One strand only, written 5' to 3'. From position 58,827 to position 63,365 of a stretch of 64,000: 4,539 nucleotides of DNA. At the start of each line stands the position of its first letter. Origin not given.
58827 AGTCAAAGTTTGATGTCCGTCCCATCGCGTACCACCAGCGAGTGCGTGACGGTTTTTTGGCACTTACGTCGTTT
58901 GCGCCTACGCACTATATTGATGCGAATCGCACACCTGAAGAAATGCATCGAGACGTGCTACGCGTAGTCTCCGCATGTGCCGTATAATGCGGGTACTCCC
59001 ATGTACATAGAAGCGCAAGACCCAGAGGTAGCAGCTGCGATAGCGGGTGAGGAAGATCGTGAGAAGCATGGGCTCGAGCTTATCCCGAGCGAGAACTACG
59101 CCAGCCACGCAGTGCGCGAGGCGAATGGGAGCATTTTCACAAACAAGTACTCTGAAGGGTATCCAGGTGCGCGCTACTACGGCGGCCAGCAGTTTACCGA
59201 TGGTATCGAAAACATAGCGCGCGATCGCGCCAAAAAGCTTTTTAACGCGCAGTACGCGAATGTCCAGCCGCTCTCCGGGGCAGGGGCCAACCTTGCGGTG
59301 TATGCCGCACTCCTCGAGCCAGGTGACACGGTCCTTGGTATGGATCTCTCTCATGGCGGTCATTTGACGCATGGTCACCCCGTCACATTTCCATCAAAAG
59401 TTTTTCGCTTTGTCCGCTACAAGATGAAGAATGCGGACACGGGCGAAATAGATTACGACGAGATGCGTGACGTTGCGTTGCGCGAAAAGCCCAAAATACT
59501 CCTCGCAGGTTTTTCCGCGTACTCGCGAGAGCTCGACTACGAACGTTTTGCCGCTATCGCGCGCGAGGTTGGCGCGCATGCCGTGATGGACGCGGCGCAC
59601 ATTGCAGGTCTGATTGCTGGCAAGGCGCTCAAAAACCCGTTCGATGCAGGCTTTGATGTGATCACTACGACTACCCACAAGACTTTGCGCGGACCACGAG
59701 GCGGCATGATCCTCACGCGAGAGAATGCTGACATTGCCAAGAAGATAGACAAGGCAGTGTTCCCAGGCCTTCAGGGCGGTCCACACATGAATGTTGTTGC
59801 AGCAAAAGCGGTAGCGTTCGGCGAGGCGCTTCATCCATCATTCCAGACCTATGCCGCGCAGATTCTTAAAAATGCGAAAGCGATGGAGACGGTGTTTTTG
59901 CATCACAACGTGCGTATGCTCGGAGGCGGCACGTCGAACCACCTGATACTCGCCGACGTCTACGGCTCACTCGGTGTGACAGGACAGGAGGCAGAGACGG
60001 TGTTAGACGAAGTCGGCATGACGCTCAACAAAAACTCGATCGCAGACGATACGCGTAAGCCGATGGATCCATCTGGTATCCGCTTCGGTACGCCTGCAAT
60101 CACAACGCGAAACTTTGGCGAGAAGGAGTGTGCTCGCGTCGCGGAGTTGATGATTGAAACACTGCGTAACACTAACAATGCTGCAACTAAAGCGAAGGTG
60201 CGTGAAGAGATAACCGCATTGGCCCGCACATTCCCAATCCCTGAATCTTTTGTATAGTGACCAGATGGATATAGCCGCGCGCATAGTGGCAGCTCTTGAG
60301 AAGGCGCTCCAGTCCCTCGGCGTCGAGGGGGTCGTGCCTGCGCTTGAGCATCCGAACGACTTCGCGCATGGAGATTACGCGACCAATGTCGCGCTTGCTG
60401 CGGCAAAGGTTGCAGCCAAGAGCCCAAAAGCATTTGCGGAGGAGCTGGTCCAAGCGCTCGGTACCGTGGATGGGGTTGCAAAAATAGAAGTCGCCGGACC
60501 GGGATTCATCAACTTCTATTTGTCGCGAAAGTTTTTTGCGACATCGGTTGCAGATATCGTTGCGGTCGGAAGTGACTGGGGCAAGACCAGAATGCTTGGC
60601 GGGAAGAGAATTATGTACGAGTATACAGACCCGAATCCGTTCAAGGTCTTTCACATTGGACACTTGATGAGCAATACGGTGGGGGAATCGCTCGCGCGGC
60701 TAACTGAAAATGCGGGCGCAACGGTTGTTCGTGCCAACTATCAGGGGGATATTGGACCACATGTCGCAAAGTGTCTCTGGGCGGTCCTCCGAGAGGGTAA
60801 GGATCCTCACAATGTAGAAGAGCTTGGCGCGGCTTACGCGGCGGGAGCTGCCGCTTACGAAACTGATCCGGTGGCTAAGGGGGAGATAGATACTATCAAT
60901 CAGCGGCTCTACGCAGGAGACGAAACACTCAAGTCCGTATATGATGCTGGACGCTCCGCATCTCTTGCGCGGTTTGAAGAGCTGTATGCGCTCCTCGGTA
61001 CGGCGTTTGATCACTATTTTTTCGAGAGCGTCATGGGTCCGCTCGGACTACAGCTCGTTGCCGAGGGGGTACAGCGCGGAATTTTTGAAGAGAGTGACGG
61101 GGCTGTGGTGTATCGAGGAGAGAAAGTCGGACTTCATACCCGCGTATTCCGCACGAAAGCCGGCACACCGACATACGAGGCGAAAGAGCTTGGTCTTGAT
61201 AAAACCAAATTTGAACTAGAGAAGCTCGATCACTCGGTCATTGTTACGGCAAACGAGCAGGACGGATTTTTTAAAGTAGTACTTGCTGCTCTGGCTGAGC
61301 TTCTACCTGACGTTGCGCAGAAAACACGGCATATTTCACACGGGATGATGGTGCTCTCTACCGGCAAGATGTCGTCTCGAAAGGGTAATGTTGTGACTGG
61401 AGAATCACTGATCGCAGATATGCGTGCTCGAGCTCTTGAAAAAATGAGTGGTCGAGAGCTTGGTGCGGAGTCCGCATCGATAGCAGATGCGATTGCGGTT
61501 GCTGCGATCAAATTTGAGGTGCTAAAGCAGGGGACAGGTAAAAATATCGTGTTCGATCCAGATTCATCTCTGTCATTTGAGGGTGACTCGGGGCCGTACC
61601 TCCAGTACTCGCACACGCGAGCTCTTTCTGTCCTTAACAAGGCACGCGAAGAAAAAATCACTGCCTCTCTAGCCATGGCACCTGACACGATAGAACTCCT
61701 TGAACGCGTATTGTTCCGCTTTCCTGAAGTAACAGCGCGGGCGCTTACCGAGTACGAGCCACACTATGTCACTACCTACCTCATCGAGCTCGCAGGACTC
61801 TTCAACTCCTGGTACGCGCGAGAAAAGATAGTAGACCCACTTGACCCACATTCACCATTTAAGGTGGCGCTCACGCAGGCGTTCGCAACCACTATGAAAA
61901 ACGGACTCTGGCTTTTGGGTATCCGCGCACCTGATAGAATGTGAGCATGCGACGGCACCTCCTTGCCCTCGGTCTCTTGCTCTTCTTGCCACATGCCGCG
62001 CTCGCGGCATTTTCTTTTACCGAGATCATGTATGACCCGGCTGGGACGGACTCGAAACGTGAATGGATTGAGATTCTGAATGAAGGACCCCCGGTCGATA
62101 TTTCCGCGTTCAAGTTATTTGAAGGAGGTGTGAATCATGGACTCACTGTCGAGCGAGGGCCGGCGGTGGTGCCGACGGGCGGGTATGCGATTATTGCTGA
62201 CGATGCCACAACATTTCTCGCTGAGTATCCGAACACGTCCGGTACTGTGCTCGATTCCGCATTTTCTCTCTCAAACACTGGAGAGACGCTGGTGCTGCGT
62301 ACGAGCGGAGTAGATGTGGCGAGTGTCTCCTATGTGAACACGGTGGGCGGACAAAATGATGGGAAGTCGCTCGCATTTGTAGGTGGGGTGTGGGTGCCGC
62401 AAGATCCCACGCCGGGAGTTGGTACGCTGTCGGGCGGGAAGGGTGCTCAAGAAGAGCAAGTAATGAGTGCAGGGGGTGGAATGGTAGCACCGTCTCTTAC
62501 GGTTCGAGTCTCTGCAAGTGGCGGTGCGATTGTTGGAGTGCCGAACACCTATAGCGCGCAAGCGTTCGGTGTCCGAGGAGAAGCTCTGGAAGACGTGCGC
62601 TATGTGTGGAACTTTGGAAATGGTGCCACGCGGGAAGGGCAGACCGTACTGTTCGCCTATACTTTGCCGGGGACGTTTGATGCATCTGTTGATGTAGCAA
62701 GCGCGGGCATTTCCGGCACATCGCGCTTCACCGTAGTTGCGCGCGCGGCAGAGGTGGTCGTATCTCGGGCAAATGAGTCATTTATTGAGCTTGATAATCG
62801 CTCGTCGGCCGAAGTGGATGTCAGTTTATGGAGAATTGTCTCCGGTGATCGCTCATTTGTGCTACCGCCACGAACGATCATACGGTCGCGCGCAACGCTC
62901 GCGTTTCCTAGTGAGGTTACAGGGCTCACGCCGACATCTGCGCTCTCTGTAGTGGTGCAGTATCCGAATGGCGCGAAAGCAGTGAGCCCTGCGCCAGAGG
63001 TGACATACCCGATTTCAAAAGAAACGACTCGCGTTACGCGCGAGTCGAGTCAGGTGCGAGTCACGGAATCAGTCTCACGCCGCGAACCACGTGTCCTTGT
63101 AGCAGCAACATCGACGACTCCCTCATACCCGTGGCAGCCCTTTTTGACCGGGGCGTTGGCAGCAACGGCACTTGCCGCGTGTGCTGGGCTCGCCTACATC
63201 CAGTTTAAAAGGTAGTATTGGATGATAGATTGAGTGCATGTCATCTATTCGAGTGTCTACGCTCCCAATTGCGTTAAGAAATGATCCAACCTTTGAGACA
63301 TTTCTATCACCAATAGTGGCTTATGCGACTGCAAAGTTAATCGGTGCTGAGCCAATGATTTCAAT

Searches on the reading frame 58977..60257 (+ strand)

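Call 71: search_protein_families(library=pfam, proteins=[window:58977-60257:+], max_evalue=0.0001)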
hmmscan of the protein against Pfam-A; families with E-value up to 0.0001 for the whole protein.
window:58977-60257:+ (426 aa): 3 families
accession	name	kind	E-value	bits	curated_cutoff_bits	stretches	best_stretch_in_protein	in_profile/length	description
PF00464.25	SHMT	-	9.2e-146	485.9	27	1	12-391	2-398/399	Serine hydroxymethyltransferase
PF00155.27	Aminotran_1_2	-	6.7e-07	29.3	19.7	1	85-302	51-285/361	Aminotransferase class I and II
PF01212.27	Beta_elim_lyase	-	1.9e-06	27.9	27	1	82-401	38-256/288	Beta-eliminating lyase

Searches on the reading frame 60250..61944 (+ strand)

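Call 71: search_protein_families(library=pfam, proteins=[window:60250-61944:+], max_evalue=0.0001)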
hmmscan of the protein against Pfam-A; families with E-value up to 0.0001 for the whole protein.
window:60250-61944:+ (564 aa): 3 families
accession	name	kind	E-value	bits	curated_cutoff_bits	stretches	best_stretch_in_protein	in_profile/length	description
PF00750.26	tRNA-synt_1d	-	5.1e-33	114.9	23.3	1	117-436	18-348/349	tRNA synthetases class I (R), catalytic domain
PF05746.21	DALR_1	-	3.3e-25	88.9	22.3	1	451-564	1-117/117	DALR anticodon binding domain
PF03485.21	Arg_tRNA_synt_N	-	1.4e-20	74.1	21.5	1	11-91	6-85/85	Arginyl tRNA synthetase N terminal domain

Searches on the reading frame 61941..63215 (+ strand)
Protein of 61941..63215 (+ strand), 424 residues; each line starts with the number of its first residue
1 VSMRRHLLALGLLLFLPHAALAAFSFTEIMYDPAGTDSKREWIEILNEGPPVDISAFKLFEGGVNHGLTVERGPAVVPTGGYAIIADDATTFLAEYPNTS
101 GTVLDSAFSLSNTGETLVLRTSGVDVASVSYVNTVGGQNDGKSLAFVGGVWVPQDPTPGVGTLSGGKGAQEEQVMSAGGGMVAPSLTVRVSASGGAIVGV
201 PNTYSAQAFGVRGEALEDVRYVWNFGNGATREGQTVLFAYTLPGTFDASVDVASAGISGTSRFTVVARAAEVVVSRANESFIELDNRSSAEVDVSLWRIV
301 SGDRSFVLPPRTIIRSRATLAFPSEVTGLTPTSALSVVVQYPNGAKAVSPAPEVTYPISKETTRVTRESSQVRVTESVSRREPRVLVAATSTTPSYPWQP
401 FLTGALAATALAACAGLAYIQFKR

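Call 71: search_protein_families(library=pfam, proteins=[window:61941-63215:+], max_evalue=0.0001)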
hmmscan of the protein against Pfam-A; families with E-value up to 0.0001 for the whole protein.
window:61941-63215:+ (424 aa): 3 families
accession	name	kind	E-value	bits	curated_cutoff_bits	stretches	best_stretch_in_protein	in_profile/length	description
PF00932.25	LTD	-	1.7e-16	61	34.3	1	25-132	9-108/109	Lamin Tail Domain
PF00801.26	PKD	-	3.3e-06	27.4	23.5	1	213-255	23-68/80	PKD domain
PF18911.6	PKD_4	-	2.8e-05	24.5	27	1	216-261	32-79/85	PKD domain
